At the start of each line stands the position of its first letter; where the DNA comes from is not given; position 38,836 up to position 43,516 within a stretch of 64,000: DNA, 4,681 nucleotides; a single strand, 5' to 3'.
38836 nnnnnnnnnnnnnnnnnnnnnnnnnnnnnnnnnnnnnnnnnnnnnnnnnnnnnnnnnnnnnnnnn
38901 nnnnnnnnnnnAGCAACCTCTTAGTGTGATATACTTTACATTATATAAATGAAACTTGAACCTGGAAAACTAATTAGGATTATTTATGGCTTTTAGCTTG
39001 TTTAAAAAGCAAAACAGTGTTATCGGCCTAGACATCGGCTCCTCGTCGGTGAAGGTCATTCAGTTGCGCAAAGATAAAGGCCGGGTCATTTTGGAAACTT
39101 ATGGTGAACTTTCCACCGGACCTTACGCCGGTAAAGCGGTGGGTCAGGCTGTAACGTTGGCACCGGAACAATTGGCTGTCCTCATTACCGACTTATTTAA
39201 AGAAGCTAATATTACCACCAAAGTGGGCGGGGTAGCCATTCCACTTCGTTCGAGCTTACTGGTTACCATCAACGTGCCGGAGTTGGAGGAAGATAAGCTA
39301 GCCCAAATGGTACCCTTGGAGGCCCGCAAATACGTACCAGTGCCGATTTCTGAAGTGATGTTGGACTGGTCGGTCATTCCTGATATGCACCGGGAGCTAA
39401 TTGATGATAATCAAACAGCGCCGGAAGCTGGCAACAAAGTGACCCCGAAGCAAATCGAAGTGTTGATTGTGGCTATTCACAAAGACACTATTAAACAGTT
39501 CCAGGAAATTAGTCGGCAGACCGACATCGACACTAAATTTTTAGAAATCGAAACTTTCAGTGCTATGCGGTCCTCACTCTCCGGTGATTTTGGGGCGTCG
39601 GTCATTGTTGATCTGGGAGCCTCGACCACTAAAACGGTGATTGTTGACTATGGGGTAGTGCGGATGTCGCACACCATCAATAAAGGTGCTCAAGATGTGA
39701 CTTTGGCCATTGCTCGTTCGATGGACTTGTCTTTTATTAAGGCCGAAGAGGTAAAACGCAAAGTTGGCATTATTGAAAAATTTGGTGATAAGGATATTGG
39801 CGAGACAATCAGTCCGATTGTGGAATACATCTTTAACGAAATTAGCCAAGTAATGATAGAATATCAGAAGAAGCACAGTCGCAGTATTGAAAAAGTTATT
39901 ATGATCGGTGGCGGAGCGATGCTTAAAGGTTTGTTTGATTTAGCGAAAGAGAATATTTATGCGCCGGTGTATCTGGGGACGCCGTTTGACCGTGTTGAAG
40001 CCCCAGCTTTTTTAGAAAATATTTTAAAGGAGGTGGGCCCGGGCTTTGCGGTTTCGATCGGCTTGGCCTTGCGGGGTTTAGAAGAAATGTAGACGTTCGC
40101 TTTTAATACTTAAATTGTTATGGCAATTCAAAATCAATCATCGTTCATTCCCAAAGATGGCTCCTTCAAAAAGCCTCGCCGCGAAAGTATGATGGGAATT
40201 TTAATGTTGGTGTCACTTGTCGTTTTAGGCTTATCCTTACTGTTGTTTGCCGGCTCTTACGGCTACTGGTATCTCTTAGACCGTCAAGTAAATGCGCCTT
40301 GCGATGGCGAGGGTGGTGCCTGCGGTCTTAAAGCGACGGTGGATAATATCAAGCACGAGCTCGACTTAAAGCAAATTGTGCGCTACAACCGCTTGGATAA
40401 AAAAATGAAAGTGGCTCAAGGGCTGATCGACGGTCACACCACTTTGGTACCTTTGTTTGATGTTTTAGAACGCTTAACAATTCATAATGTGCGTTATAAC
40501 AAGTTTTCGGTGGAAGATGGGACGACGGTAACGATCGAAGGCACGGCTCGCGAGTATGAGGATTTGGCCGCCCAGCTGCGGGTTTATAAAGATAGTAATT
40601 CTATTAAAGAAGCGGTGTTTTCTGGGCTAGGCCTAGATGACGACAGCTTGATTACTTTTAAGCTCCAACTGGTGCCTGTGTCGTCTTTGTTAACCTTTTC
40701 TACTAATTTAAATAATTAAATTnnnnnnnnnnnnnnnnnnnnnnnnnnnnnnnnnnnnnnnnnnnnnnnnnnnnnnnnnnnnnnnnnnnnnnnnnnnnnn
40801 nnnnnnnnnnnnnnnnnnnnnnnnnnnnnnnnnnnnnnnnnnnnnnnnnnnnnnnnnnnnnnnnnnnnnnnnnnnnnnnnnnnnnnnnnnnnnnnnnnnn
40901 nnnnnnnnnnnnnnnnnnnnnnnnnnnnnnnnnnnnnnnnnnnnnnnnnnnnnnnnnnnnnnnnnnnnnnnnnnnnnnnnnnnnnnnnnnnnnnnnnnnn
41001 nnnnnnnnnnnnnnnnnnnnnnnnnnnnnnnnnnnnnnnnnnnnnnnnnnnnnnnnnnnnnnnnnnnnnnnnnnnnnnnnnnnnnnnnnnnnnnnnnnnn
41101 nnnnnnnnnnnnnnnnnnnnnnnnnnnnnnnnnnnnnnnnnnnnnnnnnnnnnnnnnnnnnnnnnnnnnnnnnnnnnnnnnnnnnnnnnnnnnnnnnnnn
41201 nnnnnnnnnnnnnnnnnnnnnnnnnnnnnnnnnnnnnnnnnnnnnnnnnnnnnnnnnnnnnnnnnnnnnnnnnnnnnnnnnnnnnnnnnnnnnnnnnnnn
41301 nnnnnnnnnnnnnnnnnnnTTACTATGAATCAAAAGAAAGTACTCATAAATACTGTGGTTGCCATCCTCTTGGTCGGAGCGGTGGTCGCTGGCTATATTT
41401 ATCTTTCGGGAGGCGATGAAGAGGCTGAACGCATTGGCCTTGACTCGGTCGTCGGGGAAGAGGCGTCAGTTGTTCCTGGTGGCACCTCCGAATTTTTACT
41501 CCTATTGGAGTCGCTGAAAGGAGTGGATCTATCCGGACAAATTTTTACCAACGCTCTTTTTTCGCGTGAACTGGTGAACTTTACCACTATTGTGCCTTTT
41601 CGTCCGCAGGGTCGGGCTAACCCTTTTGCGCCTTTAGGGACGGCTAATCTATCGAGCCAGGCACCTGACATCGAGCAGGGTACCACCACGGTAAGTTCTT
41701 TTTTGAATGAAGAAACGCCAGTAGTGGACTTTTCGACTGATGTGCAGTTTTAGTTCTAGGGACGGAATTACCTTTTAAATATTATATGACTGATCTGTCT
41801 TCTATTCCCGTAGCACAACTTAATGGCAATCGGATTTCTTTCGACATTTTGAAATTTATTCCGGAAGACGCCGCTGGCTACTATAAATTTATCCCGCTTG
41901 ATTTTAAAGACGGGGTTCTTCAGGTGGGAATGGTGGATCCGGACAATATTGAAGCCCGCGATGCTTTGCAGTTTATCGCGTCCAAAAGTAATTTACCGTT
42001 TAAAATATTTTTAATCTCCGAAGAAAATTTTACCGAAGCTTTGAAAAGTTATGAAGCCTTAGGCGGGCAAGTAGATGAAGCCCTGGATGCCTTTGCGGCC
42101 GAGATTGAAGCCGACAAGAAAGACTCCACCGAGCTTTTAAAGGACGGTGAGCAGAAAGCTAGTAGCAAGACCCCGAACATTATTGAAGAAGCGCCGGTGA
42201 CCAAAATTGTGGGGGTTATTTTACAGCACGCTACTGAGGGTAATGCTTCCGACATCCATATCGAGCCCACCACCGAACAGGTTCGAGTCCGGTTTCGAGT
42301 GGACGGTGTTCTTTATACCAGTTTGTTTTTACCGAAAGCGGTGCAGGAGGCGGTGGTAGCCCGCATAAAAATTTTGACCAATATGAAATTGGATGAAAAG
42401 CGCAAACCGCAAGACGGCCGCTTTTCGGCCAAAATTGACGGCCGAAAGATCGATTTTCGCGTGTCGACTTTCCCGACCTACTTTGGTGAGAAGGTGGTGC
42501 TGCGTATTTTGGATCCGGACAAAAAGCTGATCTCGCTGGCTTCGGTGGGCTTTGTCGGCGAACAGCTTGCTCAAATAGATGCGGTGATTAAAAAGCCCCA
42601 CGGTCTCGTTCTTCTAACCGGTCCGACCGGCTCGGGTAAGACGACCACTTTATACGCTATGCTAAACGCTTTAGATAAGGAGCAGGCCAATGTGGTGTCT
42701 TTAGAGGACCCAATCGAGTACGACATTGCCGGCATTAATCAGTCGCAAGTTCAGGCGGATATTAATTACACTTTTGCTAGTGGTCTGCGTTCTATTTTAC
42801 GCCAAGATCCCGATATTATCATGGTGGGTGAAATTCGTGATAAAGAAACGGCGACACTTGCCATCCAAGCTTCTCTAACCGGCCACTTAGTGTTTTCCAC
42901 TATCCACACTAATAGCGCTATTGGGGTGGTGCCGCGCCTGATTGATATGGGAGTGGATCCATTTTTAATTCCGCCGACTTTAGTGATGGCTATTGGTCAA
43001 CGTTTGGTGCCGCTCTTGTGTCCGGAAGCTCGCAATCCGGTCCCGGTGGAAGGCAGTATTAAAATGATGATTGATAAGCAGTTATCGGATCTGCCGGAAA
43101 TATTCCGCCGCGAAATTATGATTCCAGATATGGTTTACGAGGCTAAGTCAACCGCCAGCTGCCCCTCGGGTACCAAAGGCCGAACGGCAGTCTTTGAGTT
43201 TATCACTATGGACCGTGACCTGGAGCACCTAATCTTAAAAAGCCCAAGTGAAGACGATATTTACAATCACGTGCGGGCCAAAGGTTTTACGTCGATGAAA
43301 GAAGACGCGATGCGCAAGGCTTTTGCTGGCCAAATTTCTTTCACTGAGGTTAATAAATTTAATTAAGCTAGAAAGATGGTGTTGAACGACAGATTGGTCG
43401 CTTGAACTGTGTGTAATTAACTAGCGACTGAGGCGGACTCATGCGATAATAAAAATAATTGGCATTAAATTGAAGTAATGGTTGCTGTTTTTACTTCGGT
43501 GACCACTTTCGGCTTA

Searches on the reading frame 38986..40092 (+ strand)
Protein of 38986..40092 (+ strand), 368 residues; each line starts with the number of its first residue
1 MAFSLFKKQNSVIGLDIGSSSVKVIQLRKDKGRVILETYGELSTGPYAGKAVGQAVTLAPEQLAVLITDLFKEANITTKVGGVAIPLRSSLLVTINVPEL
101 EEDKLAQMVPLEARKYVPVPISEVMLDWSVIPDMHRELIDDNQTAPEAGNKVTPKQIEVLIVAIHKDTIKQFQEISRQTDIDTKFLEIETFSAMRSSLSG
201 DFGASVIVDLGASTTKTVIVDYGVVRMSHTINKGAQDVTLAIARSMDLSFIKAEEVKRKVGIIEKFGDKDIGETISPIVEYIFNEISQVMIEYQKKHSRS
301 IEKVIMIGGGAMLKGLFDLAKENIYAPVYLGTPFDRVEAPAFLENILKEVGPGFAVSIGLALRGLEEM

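Call 54: search_protein_families(library=pfam, proteins=[window:38986-40092:+], max_evalue=0.001)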
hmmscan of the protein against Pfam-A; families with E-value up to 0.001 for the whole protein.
window:38986-40092:+ (368 aa): 5 families
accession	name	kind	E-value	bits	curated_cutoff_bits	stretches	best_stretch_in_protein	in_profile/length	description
PF11104.14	PilM_2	-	2.5e-33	115.9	27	1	14-364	1-339/340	Type IV pilus assembly protein PilM;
PF14450.12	FtsA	-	3.6e-13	50.4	31.8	1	206-342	1-122/127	Cell division protein FtsA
PF21522.3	MreB-like_C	-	1.7e-06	29.1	27.8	1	207-313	1-116/123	Archaeal actin homologue MreB-like, C-terminal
PF25216.1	Volactin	-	5.5e-05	23.2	35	1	137-324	102-291/321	Volactin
PF06723.19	MreB_Mbl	-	0.00039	19.8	27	0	268-330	239-303/327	MreB/Mbl protein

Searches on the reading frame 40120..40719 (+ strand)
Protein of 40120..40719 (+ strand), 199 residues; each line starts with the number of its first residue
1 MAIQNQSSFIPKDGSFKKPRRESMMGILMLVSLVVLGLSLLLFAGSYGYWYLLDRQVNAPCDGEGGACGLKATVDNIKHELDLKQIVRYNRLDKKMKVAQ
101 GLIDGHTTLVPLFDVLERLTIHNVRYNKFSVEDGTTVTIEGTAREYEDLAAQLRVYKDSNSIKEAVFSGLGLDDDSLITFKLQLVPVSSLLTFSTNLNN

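Call 54: search_protein_families(library=pfam, proteins=[window:40120-40719:+], max_evalue=0.001)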
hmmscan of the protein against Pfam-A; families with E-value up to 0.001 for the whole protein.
window:40120-40719:+ (199 aa): 1 family
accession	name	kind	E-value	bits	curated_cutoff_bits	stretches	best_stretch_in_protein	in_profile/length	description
PF05137.18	PilN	-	0.00041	20.8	22.8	1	112-182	2-74/78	Fimbrial assembly protein (PilN)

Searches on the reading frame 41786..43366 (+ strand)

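Call 54: search_protein_families(library=pfam, proteins=[window:41786-43366:+], max_evalue=0.001)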
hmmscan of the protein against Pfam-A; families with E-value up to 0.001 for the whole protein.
window:41786-43366:+ (526 aa): 11 families
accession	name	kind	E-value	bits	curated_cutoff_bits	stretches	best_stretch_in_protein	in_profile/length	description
PF00437.27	T2SSE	-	8.7e-121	403.5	24.9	1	134-523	4-369/370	Type II/IV secretion system protein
PF05157.20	MshEN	-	2.5e-12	47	23.1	1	6-92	2-86/90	MshEN domain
PF13604.12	AAA_30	-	1.4e-05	25.3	27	1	259-305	5-51/191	AAA domain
PF13476.12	AAA_23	-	2.3e-05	25.6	27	1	271-330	18-79/201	AAA domain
PF13191.12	AAA_16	-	4.6e-05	24.4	32.6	1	259-312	7-63/167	AAA ATPase domain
PF13401.12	AAA_22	-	8.5e-05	23.3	27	1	271-309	4-42/130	AAA domain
PF13173.12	AAA_14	-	0.00018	22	27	1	274-360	4-81/129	AAA domain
PF20720.3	nSTAND3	-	0.00021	21.5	27.2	1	271-312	16-57/155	Novel STAND NTPase 3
PF25199.1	nSTAND_NTPase5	-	0.00031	21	34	1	269-313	38-83/145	Novel STAND NTPase 5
PF13555.12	AAA_29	-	0.00046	20.3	27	1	270-298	20-48/61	P-loop containing region of AAA domain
PF12775.13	AAA_7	-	0.00092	19.2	25.8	0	274-305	35-66/181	P-loop containing dynein motor region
